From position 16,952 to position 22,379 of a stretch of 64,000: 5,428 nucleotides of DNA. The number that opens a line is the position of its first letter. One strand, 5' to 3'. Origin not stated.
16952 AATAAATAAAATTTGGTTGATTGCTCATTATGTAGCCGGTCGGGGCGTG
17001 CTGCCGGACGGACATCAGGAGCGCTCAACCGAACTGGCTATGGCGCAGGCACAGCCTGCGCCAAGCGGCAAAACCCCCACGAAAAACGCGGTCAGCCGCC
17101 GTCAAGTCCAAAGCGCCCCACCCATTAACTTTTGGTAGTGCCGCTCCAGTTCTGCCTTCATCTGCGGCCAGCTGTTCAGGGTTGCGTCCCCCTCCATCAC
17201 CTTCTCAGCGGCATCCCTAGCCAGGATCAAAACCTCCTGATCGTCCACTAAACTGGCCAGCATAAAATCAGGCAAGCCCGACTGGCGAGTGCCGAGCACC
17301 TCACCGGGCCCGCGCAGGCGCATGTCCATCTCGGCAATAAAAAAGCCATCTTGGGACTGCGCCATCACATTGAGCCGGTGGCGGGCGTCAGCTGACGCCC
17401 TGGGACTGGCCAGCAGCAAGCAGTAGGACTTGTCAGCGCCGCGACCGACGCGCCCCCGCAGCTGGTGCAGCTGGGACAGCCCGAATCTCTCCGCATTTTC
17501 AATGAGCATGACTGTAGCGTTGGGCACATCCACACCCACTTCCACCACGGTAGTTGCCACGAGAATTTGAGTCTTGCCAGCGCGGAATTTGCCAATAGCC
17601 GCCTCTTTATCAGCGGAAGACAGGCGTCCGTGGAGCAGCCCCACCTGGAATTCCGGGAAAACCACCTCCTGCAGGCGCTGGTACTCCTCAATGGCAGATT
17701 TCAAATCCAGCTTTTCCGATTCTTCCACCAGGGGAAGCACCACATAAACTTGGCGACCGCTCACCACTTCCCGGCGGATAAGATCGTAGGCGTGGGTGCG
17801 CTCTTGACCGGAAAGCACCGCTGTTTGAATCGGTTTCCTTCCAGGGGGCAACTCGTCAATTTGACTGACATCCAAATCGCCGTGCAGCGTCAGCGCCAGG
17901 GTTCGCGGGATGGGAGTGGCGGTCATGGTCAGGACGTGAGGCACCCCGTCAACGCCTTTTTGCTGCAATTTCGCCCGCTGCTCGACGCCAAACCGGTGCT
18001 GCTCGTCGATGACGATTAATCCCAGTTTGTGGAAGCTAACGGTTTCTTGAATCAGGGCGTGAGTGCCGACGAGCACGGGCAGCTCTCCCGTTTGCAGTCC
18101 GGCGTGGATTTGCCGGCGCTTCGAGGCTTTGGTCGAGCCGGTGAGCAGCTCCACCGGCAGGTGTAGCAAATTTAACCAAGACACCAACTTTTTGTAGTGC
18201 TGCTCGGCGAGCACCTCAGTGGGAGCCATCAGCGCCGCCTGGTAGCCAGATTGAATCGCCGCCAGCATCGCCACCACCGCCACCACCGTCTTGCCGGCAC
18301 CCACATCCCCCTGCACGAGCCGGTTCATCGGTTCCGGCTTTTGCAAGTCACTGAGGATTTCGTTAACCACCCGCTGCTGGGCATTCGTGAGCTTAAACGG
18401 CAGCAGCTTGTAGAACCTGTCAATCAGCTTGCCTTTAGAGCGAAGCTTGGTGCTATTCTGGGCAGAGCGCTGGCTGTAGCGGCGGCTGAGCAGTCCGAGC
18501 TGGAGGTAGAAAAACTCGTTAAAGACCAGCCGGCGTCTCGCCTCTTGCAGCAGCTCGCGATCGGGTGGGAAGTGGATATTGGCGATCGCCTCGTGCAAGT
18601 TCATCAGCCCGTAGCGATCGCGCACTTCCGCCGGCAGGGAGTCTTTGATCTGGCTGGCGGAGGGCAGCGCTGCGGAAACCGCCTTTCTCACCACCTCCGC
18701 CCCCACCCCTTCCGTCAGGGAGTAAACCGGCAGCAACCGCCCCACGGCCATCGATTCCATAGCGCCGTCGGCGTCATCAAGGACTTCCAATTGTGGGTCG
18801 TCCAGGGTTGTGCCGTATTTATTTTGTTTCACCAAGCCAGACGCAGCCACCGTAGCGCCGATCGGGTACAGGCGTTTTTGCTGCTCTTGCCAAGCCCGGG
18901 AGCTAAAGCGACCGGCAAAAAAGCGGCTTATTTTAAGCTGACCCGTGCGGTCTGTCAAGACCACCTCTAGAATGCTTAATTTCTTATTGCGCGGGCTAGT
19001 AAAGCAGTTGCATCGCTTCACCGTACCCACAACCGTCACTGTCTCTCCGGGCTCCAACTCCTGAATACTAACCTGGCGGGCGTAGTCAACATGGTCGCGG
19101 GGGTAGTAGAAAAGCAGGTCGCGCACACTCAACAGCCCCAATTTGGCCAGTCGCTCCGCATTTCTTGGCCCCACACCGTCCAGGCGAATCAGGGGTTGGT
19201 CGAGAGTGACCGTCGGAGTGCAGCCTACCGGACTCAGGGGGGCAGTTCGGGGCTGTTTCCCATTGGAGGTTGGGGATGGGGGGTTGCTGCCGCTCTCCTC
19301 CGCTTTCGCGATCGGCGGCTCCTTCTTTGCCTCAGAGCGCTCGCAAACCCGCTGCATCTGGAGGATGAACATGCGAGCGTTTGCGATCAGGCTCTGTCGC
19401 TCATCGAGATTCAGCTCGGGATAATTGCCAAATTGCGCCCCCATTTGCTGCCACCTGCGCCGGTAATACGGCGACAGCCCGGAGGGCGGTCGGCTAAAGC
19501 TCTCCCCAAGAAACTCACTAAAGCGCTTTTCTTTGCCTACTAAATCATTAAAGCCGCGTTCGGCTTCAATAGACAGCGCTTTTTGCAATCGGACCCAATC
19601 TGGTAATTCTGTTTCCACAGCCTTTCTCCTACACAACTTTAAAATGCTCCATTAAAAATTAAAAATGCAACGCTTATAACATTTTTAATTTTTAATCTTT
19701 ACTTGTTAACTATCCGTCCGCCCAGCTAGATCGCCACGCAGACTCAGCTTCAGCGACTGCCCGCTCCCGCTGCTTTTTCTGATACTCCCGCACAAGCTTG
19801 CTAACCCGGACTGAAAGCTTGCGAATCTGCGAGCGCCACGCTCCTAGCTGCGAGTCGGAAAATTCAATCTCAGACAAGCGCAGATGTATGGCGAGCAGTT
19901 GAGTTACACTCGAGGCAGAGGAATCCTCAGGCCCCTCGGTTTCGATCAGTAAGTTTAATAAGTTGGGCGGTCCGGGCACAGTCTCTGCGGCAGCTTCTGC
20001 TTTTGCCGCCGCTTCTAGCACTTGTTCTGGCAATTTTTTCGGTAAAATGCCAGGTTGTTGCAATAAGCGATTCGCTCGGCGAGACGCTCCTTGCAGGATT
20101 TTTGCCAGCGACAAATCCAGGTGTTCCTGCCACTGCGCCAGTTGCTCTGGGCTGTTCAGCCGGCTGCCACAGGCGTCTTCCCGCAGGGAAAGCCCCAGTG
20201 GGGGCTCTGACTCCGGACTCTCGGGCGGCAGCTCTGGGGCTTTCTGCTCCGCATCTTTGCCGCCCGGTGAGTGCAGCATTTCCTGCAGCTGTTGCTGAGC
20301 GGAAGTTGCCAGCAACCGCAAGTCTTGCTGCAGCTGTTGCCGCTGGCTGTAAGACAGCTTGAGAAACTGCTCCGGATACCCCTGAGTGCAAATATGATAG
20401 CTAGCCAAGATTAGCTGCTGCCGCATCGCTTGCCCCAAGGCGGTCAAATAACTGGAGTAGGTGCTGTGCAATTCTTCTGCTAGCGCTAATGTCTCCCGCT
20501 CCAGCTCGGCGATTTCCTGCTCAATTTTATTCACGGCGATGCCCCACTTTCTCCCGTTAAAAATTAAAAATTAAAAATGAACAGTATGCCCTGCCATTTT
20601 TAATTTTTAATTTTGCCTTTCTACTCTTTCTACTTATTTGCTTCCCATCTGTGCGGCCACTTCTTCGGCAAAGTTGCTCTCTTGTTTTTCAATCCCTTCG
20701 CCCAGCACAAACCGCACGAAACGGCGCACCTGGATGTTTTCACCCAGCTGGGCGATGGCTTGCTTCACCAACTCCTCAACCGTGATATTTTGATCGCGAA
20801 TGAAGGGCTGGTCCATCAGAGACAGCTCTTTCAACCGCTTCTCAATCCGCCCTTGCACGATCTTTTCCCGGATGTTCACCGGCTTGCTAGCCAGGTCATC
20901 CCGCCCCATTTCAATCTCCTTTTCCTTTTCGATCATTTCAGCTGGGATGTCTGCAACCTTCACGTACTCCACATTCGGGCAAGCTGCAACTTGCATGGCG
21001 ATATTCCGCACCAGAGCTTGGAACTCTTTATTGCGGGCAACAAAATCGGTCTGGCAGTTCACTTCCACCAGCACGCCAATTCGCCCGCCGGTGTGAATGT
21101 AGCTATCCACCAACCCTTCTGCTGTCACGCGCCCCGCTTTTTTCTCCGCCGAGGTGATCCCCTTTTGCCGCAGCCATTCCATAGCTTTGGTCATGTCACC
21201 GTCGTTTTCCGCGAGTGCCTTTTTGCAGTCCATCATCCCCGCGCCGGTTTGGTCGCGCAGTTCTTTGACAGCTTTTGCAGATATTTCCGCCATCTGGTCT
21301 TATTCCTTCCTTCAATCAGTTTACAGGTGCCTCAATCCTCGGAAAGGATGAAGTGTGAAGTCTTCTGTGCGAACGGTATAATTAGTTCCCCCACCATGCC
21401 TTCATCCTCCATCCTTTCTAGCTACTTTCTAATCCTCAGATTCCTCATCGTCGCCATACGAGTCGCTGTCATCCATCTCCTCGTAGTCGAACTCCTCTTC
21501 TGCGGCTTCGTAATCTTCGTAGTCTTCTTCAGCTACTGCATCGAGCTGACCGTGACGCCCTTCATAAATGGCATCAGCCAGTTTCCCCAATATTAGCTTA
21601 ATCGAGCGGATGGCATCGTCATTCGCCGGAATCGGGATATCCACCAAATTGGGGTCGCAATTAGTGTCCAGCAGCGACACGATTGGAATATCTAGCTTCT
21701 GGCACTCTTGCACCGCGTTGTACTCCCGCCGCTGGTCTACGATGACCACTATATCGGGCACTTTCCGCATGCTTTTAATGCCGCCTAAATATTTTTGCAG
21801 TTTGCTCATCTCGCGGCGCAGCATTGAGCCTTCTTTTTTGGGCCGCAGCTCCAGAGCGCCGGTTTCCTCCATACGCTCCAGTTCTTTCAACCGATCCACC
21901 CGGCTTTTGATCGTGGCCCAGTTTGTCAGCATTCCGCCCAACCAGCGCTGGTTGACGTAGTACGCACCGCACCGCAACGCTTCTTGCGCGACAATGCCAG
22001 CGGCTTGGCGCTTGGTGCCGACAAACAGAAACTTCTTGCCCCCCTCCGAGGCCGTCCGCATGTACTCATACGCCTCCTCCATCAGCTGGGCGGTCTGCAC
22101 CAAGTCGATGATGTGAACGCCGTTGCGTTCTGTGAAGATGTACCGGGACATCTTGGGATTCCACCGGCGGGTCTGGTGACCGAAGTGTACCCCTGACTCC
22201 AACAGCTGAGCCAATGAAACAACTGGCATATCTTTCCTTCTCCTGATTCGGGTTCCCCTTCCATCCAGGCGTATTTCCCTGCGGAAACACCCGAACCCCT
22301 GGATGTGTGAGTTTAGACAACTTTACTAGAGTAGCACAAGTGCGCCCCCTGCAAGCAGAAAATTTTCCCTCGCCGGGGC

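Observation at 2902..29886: MITE-like family A: about 8 copies of a 105-170 bp element with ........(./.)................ termini and a perfect internal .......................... hairpin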

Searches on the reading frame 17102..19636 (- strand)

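Call 28: search_protein_families(library=pfam, proteins=[window:17102-19636:-], max_evalue=0.001)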
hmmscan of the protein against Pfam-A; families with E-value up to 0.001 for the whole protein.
window:17102-19636:- (844 aa): 9 families
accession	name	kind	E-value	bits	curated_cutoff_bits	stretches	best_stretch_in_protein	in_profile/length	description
PF00270.35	DEAD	-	7.1e-26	91.4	26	1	417-580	1-164/167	DEAD/DEAH box helicase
PF00271.37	Helicase_C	-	8.1e-23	81.2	23.5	1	623-732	11-108/110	Helicase conserved C-terminal domain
PF17191.10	RecG_wedge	-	9.4e-20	71.3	23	1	154-325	7-160/162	RecG wedge domain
PF19833.4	RecG_dom3_C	-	1.8e-12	47.6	26.8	1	762-822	2-63/87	ATP-dependent DNA helicase RecG, domain 3, C-terminal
PF04851.21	ResIII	-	2.4e-11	44.3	22.5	1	414-575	2-162/164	Type III restriction enzyme, res subunit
PF22590.2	Cas3-like_C_2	-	5.2e-06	27.1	27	1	646-733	13-104/106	CRISPR-associated nuclease/helicase Cas3, C-terminal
PF00176.29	SNF2-rel_dom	-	5.4e-06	26.2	24.9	1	427-580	8-168/290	SNF2-related domain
PF01336.31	tRNA_anti-codon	-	3.6e-05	24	27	1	200-285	1-74/75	OB-fold nucleic acid binding domain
PF13604.12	AAA_30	-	7.3e-05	23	27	0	416-559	2-110/191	AAA domain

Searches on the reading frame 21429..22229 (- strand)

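Call 73: search_protein_families(library=pfam, proteins=[window:21429-22229:-], max_evalue=0.0001)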
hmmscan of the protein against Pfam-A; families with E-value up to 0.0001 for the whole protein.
window:21429-22229:- (266 aa): 1 family
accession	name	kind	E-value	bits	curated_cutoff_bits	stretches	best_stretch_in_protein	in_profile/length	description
PF00318.25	Ribosomal_S2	-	5.5e-98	327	26.1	1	9-224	1-216/216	Ribosomal protein S2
